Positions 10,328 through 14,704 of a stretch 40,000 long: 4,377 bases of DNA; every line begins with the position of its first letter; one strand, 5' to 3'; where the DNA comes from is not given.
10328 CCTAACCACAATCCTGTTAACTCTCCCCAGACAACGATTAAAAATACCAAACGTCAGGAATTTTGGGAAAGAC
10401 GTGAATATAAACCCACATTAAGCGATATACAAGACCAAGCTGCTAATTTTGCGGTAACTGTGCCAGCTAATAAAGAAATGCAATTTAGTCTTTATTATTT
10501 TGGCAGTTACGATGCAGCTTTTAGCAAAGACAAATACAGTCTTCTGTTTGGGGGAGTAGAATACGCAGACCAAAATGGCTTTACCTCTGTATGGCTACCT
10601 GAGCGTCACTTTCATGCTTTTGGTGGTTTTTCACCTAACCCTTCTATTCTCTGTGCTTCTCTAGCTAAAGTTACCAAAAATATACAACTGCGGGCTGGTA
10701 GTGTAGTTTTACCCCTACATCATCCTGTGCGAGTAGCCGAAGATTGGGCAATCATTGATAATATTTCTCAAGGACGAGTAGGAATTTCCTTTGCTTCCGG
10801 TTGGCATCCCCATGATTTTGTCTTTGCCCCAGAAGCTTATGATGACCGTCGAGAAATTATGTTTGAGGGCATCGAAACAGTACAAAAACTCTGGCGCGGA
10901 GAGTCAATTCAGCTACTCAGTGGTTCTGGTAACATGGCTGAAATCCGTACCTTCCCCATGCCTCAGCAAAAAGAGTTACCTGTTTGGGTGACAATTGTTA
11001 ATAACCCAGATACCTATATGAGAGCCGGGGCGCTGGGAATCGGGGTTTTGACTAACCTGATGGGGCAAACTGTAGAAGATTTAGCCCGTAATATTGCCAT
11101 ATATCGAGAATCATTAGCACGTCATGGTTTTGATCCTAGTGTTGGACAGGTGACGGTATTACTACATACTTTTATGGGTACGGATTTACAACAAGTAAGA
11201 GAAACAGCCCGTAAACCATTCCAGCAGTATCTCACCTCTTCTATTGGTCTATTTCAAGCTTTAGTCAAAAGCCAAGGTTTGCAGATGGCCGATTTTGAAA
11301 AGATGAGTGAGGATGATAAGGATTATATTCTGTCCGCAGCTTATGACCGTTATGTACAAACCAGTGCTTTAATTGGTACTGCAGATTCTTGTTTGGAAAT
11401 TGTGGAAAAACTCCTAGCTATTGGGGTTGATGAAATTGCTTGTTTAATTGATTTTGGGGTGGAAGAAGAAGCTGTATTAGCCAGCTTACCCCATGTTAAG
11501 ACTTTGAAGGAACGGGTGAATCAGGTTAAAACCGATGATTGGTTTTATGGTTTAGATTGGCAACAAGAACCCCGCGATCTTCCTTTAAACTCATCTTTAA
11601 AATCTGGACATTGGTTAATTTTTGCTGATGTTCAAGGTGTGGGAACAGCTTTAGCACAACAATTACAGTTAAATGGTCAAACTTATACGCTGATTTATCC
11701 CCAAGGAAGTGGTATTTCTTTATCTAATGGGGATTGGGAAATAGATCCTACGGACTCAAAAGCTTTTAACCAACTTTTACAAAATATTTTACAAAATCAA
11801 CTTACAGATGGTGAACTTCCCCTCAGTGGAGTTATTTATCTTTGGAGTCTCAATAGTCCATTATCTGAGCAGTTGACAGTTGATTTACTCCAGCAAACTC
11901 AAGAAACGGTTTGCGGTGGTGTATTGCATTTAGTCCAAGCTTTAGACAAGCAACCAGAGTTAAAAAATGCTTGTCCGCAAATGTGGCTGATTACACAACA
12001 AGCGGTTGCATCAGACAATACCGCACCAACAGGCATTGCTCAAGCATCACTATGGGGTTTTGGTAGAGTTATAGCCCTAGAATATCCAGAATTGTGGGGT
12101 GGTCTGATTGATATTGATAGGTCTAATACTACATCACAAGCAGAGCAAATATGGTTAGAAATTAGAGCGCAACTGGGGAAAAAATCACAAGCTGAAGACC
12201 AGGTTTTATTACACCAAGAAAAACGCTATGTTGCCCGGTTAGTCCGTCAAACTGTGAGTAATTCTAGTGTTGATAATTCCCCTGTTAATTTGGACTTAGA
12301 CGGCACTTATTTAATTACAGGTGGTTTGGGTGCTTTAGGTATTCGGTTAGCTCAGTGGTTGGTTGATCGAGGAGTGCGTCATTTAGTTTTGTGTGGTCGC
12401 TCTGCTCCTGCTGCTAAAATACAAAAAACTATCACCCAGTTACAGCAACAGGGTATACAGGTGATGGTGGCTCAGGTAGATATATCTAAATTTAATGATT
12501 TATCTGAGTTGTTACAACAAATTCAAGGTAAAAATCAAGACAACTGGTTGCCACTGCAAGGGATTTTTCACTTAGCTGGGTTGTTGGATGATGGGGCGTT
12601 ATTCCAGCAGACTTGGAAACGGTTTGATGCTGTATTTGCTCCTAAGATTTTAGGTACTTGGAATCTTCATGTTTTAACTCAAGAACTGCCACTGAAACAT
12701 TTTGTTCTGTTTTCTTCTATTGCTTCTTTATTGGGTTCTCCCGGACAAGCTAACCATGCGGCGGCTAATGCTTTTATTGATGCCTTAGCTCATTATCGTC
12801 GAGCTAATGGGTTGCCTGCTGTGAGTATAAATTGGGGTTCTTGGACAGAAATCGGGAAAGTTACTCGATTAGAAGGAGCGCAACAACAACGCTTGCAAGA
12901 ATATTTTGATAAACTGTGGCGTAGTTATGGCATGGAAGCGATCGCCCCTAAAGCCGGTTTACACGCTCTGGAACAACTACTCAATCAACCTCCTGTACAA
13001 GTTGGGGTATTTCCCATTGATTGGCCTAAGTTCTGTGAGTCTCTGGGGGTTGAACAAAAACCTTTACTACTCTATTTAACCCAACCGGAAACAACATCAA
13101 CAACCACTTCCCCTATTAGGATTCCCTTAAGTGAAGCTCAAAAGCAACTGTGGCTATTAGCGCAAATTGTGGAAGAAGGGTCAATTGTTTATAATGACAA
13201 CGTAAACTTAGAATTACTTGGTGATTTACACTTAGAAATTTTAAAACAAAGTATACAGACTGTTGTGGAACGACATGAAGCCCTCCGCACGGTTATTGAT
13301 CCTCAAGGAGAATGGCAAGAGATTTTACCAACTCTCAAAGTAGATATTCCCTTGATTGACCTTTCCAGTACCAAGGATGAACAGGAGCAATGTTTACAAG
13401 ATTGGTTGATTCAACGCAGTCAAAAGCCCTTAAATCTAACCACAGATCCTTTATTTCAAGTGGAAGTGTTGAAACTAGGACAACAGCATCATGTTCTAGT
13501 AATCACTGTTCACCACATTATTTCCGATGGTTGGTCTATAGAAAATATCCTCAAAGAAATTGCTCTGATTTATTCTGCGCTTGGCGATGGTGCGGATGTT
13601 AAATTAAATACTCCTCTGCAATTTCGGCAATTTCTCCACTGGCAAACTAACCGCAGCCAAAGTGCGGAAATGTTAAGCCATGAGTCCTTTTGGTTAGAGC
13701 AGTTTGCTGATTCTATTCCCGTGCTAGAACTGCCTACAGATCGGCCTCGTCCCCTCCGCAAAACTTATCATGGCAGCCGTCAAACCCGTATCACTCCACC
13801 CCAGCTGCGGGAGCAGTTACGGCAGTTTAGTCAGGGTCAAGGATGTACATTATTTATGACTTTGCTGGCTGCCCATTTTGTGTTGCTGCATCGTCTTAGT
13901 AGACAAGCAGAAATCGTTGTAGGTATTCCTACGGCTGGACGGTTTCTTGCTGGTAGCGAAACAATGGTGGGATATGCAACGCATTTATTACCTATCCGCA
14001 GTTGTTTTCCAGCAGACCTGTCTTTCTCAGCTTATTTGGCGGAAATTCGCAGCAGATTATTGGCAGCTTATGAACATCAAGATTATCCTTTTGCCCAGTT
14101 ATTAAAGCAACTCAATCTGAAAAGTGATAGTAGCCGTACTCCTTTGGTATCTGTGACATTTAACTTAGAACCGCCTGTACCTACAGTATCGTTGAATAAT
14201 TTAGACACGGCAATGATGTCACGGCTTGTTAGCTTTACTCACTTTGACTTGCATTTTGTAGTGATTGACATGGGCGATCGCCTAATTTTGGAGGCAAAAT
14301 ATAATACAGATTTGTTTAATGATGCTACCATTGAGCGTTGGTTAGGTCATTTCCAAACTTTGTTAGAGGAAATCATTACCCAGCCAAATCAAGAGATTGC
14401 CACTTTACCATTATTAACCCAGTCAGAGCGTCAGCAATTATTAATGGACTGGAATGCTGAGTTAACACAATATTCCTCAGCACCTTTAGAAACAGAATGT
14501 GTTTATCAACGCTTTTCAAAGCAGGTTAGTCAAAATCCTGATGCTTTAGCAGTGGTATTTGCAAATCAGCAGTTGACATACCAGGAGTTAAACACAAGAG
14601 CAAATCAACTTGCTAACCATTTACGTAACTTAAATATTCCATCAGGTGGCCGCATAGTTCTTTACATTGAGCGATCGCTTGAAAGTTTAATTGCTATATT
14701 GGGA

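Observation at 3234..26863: Three paralogous LLM monooxygenase domains in three different positions of one assembly line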

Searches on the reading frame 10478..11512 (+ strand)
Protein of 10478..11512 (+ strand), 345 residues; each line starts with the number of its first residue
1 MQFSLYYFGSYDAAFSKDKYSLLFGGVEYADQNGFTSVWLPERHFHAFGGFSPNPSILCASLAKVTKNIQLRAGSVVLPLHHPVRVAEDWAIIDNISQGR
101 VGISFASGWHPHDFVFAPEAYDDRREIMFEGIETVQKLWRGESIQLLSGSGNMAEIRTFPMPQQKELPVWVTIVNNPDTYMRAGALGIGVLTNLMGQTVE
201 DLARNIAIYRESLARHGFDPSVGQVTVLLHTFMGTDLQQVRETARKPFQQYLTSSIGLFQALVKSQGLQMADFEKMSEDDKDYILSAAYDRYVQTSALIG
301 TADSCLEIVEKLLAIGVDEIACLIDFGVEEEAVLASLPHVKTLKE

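Call 7: search_protein_families(library=ncbifam, proteins=[window:10478-11512:+], max_evalue=0.001)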
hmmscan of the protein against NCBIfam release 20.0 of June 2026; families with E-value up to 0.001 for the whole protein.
window:10478-11512:+ (345 aa): 27 families (the best 25 are shown)
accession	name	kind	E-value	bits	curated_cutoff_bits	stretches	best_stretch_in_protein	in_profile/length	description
TIGR04020.1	seco_metab_LLM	subfamily_domain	2.3e-157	523.5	244.45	1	3-344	1-341/341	MupA/Atu3671 family FMN-dependent luciferase-like monooxygenase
TIGR04027.1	LLM_KPN_01858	hypoth_equivalog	6.6e-28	97.6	412.9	1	12-191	11-182/326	putative FMN-dependent luciferase-like monooxygenase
TIGR03619.1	F420_Rv2161c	subfamily_domain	2.1e-27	96.3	166.9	1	29-239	6-227/247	TIGR03619 family F420-dependent LLM class oxidoreductase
NF052254.1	luciferase_Alph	exception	3.2e-24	85.8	600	1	30-338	31-340/354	luciferase subunit alpha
TIGR03858.1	LLM_2I7G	subfamily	3.6e-24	85.4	462.25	1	26-252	31-256/337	Atu2307/SP_0267 family LLM class monooxygenase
TIGR03571.1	lucif_BA3436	subfamily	6e-21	75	303.9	1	27-235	37-247/304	TIGR03571 family LLM class oxidoreductase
TIGR03558.1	oxido_grp_1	subfamily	4.4e-16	59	166.95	1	29-321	28-304/325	MsnO8 family LLM class oxidoreductase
TIGR04036.1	LLM_CE1758_fam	subfamily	3.1e-15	55.9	479.1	1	29-248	36-256/355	CE1758 family FMN-dependent luciferase-like monooxygenase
TIGR03857.1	F420_MSMEG_2249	hypoth_equivalog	1.4e-14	54.1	218.4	1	29-319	22-318/329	TIGR03857 family LLM class F420-dependent oxidoreductase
TIGR04021.1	LLM_DMSO2_sfnG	equivalog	1.8e-13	50.6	382.95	1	29-326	36-330/350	dimethylsulfone monooxygenase SfnG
NF002619.0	PRK02271.1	equivalog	3.3e-13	49.6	276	1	27-327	20-310/329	5,10-methylenetetrahydromethanopterin reductase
NF052255.1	luciferase_Beta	exception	8.3e-11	41.5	500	1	1-124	1-126/325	luciferase subunit beta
TIGR03841.1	F420_Rv3093c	subfamily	2.5e-10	40.3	213.65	1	29-323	18-295/298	LLM class F420-dependent oxidoreductase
TIGR03560.1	F420_Rv1855c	subfamily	9.9e-10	38.6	231.4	1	23-219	15-218/227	TIGR03560 family F420-dependent LLM class oxidoreductase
TIGR03557.1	F420_G6P_family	subfamily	6.4e-09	35.4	210.4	1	27-249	19-232/316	TIGR03557 family F420-dependent LLM class oxidoreductase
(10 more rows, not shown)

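Call 29: search_solved_structures(query=window:10478-11512:+, max_evalue=0.00001, show_alignments=1)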
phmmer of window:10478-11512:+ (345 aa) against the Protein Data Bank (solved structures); distinct sequences matched with E-value up to 0.00001: 19.
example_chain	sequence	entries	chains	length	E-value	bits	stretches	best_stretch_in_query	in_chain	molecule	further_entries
6ket_A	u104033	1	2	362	1e-163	547.6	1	1-345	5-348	PuwE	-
7bip_A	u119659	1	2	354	1.7e-28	103.1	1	27-309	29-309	Luciferase-like monooxygenase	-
8cbb_A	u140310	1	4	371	8.5e-23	84.4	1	28-322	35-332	Alkanal monooxygenase alpha chain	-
8k74_A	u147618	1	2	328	5.4e-21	78.5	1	12-192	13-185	Alkanal monooxygenase alpha chain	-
1brl_A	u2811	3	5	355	1.3e-20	77.2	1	31-337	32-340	BACTERIAL LUCIFERASE | Alkanal monooxygenase alpha chain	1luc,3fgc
2i7g_A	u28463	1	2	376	1.3e-17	67.4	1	24-237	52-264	Monooxygenase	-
1brl_B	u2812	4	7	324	1.9e-09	40.5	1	1-130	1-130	BACTERIAL LUCIFERASE | BETA2 LUCIFERASE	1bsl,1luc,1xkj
3fgc_B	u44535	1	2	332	2e-09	40.4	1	1-130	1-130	Alkanal monooxygenase beta chain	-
9hav_A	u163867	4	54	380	5.3e-08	35.8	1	11-243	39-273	Luciferase family protein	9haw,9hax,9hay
9fp4_A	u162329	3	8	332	7.1e-08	35.3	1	23-236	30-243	F420-dependent hydroxymycolic acid dehydrogenase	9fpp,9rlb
2b81_A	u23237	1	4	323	6.7e-07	32.1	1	27-173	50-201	Luciferase-like monooxygenase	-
8qpl_A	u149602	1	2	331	7.5e-07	32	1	27-334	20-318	5,10-methylenetetrahydromethanopterin reductase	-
8qq8_A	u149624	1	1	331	7.5e-07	32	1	27-334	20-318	5,10-methylenetetrahydromethanopterin reductase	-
8qpm_A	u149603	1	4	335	7.6e-07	31.9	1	27-334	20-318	5,10-methylenetetrahydromethanopterin reductase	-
4us5_D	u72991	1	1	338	4.8e-06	29.3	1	29-104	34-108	LUCIFERASE-LIKE MONOOXYGENASE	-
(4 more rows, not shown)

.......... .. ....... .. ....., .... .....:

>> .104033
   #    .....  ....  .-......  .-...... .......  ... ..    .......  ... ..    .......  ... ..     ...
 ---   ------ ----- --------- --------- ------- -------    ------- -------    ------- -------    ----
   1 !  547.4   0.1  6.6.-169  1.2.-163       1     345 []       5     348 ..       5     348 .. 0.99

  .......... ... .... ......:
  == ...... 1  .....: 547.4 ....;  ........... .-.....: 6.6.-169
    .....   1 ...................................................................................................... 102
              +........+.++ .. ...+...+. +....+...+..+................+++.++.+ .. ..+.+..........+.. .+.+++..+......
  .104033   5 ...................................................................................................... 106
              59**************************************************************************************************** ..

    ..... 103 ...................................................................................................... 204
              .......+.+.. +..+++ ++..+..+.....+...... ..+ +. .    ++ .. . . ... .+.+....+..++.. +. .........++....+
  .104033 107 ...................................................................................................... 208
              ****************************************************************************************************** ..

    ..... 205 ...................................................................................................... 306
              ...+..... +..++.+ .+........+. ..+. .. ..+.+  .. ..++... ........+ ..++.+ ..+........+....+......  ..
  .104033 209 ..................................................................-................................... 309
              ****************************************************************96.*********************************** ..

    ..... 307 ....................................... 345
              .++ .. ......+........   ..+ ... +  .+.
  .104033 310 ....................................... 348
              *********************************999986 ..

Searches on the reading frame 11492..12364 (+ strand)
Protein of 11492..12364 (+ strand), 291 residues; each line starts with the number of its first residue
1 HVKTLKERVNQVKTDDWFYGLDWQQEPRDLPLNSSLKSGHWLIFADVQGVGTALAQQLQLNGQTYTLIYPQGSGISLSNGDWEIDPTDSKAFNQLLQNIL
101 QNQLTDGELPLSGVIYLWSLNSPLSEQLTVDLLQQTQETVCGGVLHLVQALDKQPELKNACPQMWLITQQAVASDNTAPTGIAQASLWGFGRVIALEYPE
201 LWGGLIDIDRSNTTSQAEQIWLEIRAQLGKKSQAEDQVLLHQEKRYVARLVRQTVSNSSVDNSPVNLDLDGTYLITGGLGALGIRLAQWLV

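Call 12: search_protein_families(library=pfam, proteins=[window:11492-12364:+], max_evalue=0.01)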
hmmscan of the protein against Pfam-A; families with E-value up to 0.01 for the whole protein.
window:11492-12364:+ (291 aa): 1 family
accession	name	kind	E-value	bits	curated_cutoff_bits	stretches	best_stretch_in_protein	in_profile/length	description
PF08659.16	KR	-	0.0011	19.3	22.6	1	271-291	1-21/180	KR domain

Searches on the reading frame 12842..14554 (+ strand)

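Call 12: search_protein_families(library=pfam, proteins=[window:12842-14554:+], max_evalue=0.01)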
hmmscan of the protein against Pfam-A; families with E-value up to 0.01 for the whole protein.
window:12842-14554:+ (571 aa): 1 family
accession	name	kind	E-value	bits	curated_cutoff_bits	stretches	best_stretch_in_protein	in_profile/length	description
PF00668.25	Condensation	-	3.7e-104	349.4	30.6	1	94-534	5-456/456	Condensation domain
